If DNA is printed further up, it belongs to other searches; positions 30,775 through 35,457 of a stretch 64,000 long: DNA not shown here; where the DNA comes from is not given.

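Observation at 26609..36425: Tandem giant secreted paralogs (CBM-like + GH123/DUF4091-like + 4 Ig repeats) with a translationally coupled partner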

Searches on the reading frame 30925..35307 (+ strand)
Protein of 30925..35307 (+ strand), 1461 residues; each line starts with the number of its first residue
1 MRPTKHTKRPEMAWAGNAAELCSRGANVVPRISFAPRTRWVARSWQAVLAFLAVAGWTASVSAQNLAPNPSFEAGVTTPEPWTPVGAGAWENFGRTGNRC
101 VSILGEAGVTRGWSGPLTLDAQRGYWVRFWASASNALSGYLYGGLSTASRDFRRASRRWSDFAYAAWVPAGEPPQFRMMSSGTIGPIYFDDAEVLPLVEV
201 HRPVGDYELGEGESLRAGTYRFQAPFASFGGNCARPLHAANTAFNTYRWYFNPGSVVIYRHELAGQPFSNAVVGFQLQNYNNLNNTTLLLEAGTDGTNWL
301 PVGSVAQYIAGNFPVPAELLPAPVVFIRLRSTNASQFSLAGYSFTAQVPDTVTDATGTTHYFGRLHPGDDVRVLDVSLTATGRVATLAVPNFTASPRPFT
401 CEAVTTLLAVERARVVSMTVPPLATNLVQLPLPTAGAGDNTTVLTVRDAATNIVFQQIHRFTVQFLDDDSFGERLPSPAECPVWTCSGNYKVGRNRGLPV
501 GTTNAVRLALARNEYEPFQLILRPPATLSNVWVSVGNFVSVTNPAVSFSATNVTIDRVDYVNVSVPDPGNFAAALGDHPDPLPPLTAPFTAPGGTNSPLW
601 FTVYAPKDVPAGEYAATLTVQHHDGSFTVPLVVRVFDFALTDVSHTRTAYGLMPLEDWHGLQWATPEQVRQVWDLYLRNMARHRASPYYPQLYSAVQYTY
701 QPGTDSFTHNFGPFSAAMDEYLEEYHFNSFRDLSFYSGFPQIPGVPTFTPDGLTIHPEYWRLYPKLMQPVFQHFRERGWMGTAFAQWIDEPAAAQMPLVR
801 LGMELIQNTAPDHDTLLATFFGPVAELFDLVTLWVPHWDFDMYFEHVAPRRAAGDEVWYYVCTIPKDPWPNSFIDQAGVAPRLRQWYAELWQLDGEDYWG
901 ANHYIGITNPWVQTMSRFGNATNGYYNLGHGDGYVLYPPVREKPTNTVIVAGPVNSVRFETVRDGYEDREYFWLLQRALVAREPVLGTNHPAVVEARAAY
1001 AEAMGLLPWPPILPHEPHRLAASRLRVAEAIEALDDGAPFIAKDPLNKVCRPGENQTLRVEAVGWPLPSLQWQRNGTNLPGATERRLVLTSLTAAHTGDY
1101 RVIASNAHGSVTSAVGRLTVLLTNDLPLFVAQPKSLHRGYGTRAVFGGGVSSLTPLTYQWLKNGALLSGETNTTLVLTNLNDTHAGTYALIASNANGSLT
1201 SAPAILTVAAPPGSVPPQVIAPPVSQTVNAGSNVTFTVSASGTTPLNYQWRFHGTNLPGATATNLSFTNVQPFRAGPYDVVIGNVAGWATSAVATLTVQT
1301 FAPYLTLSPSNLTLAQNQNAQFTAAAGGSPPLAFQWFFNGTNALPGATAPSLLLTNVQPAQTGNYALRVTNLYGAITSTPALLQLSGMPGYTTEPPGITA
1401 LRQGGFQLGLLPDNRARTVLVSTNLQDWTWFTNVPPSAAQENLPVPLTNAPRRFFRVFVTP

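Call 7: search_protein_families(library=pfam, proteins=[window:30925-35307:+], max_evalue=0.1)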
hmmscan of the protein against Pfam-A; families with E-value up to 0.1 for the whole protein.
window:30925-35307:+ (1461 aa): 10 families
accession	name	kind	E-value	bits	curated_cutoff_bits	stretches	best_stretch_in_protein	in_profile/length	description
PF13927.12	Ig_3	-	5.1e-37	126.7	30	4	1216-1283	1-77/78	Immunoglobulin domain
PF07679.22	I-set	-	2.5e-25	88.8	23.7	4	1041-1115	3-86/90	Immunoglobulin I-set domain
PF13895.12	Ig_2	-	2.2e-20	73.1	27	4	1155-1208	28-79/79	Immunoglobulin domain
PF13320.12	GH123_cat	-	8.5e-18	65.2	23.1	1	756-972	128-321/324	Glycoside hydrolase 123, catalytic domain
PF00047.31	ig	-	5.8e-11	43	21.8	1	1311-1366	2-67/81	Immunoglobulin domain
PF07686.23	V-set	-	0.00041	20.9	26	0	1344-1370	67-93/109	Immunoglobulin V-set domain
PF00801.26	PKD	-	0.0014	19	23.5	0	1305-1370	2-64/80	PKD domain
PF22680.2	Glyco_hydro_123_N_2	-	0.0056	17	27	1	519-621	36-141/142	Glycoside hydrolase 123 N-terminal domain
PF18911.6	PKD_4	-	0.016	15.7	27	0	1225-1253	11-42/85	PKD domain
PF16681.11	Ig_5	-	0.02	15.7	27.3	0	1158-1195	22-60/82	Ig-like domain on T-cell surface glycoprotein CD3 epsilon chain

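Call 8: search_protein_families(library=ncbifam, proteins=[window:30925-35307:+], max_evalue=0.1)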
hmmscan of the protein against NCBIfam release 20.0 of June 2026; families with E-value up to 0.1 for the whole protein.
window:30925-35307:+ (1461 aa): 0 families
